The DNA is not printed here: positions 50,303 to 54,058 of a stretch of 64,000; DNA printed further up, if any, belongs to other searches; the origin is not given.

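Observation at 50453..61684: Divergent pair of zinc-ribbon + nucleotidyl-cyclase + STAND ATPase + TPR giants flanking paralogous lipoproteins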

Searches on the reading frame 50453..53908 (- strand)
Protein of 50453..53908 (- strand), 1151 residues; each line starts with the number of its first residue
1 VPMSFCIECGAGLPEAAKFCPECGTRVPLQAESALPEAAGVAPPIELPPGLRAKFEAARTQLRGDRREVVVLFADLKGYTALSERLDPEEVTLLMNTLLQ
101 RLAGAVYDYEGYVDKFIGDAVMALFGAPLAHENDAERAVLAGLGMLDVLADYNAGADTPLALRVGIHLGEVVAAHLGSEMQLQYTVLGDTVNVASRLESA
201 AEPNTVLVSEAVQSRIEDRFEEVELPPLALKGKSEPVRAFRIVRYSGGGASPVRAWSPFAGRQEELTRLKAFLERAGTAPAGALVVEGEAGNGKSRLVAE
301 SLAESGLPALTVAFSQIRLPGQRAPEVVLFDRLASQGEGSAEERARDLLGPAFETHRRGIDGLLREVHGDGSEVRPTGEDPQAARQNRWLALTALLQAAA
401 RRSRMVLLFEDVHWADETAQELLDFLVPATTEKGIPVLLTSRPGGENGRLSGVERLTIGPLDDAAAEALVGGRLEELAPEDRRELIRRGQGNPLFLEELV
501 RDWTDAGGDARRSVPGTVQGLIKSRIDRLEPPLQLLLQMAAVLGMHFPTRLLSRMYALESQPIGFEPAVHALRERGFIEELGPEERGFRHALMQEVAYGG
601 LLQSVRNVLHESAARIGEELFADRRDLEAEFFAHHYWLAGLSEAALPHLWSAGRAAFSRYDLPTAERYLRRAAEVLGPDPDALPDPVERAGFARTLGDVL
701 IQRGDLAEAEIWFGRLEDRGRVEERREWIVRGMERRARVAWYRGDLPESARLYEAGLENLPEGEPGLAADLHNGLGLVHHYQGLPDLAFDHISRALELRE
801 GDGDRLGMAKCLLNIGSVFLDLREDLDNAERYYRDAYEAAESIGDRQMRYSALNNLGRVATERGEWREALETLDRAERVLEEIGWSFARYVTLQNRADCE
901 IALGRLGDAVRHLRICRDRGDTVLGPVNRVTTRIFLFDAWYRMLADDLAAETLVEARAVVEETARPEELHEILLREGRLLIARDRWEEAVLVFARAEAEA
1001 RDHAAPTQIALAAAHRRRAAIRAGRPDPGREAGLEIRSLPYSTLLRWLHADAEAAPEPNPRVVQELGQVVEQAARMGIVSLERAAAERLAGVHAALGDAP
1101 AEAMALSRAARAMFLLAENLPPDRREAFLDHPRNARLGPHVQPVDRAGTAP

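Call 7: search_protein_families(library=pfam, proteins=[window:50453-53908:-], max_evalue=0.01)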
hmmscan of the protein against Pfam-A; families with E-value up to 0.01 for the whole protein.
window:50453-53908:- (1151 aa): 13 families
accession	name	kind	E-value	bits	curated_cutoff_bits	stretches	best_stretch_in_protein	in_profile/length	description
PF00211.25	Guanylate_cyc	-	1.7e-30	106.4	21.9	1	67-235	7-175/183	Adenylate and Guanylate cyclase catalytic domain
PF13424.12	TPR_12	-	1.3e-20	73.7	30.1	4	769-842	3-77/77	Tetratricopeptide repeat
PF13191.12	AAA_16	-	7.3e-18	66.1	32.6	1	258-438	1-165/167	AAA ATPase domain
PF07719.23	TPR_2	-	3.2e-13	49.1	27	0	852-876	3-27/34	Tetratricopeptide repeat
PF00515.34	TPR_1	-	1.6e-09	37.6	27.8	1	769-800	1-32/34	Tetratricopeptide repeat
PF17874.7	TPR_MalT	-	1.4e-06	28.2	45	1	782-999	93-309/336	MalT-like TPR region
PF13240.11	Zn_Ribbon_1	-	3e-06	27.3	25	1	5-26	1-22/23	zinc-ribbon domain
PF13432.12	TPR_16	-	1.5e-05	25.7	32.7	1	736-801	3-63/65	Tetratricopeptide repeat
PF13176.12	TPR_7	-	2.1e-05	24.7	27.9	0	852-876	1-27/36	Tetratricopeptide repeat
PF13374.12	TPR_10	-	2.3e-05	24.7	27.5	0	851-875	3-27/42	Tetratricopeptide repeat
PF12773.13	DZR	-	0.00023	21.7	27.3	1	6-28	1-23/45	Double zinc ribbon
PF13181.12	TPR_8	-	0.0015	19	25.7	0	810-841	2-32/34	Tetratricopeptide repeat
PF13401.12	AAA_22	-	0.0022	18.7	27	0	281-443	5-124/130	AAA domain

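Call 23: search_protein_families(library=padloc, proteins=[window:50453-53908:-], max_evalue=0.01)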
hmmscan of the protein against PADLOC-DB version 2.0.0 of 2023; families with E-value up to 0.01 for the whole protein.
window:50453-53908:- (1151 aa): 13 families
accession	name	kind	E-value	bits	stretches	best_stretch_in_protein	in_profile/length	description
PDLC00734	PycC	-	5.8e-30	102.6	1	53-233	174-362/374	Pycsar cyclase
PDLC02370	PycC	-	2.5e-15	54.7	1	69-216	82-238/340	-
PDLC02367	PycC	-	9.3e-15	52.7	1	66-219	41-195/226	-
PDLC00764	PycC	-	6.5e-14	49.7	1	69-216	95-253/449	Pycsar cyclase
PDLC00765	PycC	-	9.4e-12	42.7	1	60-220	248-416/477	Pycsar cyclase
PDLC02369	PycC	-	2.4e-10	38.4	1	67-219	45-194/248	-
PDLC01169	TPR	-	9.1e-10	36.3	1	809-885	109-184/252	TPR repeats containing protein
PDLC00766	PycC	-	2e-09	35.2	1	68-220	43-199/232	Pycsar cyclase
PDLC02366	PycC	-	2.3e-09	34.8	1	63-221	272-438/486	-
PDLC00767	PycC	-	8.2e-08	29.9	1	50-217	74-250/337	Pycsar cyclase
PDLC00761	PycC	-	2.2e-07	28.1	1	68-216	105-262/438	Pycsar cyclase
PDLC00763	PycC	-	2e-06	25.4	1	67-219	52-210/268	Pycsar cyclase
PDLC00762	PycC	-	8.9e-06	22.8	0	136-218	124-208/508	Pycsar cyclase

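Call 42: find_related_loci(query=A3, collection=metagenome_contigs, flank=10000)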
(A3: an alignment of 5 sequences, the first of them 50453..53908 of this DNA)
Query A3 (1151 aa) in metagenome_contigs; peptide patterns used: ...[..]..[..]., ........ (x = any residue, [..] = any of these).
600 stretches matched a pattern (row limit reached: there are more); 386 encode a relative of the query (tblastn E <= 1e-3); the best 80 are kept; 80 distinct loci.
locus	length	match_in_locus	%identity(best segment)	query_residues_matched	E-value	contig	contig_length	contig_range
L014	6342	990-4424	71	3-1150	0e+0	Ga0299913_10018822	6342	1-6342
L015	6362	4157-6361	55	3-741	0e+0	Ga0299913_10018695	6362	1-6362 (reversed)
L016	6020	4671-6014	53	4-445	1e-129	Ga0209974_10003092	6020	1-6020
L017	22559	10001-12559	26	54-882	5e-76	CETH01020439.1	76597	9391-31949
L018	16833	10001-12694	29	59-909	2e-74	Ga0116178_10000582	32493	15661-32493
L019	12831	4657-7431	25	64-921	3e-73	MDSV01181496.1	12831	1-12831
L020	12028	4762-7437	27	56-884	7e-73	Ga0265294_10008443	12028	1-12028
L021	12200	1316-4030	29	59-906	2e-72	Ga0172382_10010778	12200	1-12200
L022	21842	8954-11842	27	6-918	2e-73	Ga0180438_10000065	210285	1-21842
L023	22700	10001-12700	28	48-884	6e-71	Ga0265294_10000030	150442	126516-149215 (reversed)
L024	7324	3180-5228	27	54-680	4e-71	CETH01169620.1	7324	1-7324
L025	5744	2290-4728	28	59-928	4e-71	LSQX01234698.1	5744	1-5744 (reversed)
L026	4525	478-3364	32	58-709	6e-71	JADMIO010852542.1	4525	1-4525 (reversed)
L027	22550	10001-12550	27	48-924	7e-70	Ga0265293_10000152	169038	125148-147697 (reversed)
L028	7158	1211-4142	32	46-715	1e-68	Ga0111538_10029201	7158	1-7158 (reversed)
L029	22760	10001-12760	30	51-913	1e-68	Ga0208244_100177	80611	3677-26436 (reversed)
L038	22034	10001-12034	32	6-672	1e-60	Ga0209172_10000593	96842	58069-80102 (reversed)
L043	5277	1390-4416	25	3-913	6e-49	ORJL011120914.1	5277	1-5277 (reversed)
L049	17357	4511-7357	22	6-909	8e-51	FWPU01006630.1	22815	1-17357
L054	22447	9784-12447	28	60-922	4e-67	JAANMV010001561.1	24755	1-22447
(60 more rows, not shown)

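Call 85: search_protein_families(library=ncbifam, proteins=[window:50453-53902:-], max_evalue=0.001)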
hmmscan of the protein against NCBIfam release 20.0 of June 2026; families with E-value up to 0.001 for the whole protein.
window:50453-53902:- (1149 aa): 4 families
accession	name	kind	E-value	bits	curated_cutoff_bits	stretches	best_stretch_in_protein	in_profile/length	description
TIGR03903.1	TOMM_kin_cyc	equivalog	4.7e-54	183.7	705.75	1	57-669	278-916/1267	TOMM system kinase/cyclase fusion protein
NF053520.1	HK_Porph_FimS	equivalog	1.6e-09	36.7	600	1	776-903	173-299/618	sensor histidine kinase FimS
NF053720.1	NsdA_fam_reg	subfamily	5.3e-09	36.1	75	1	823-912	216-305/432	NsdA family TPR-like regulatory protein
NF041717.1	HaaA_phane_TPR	equivalog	7.3e-08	31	1125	1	771-888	716-832/882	cyclophane-containing RiPP biosynthesis TPR protein HaaT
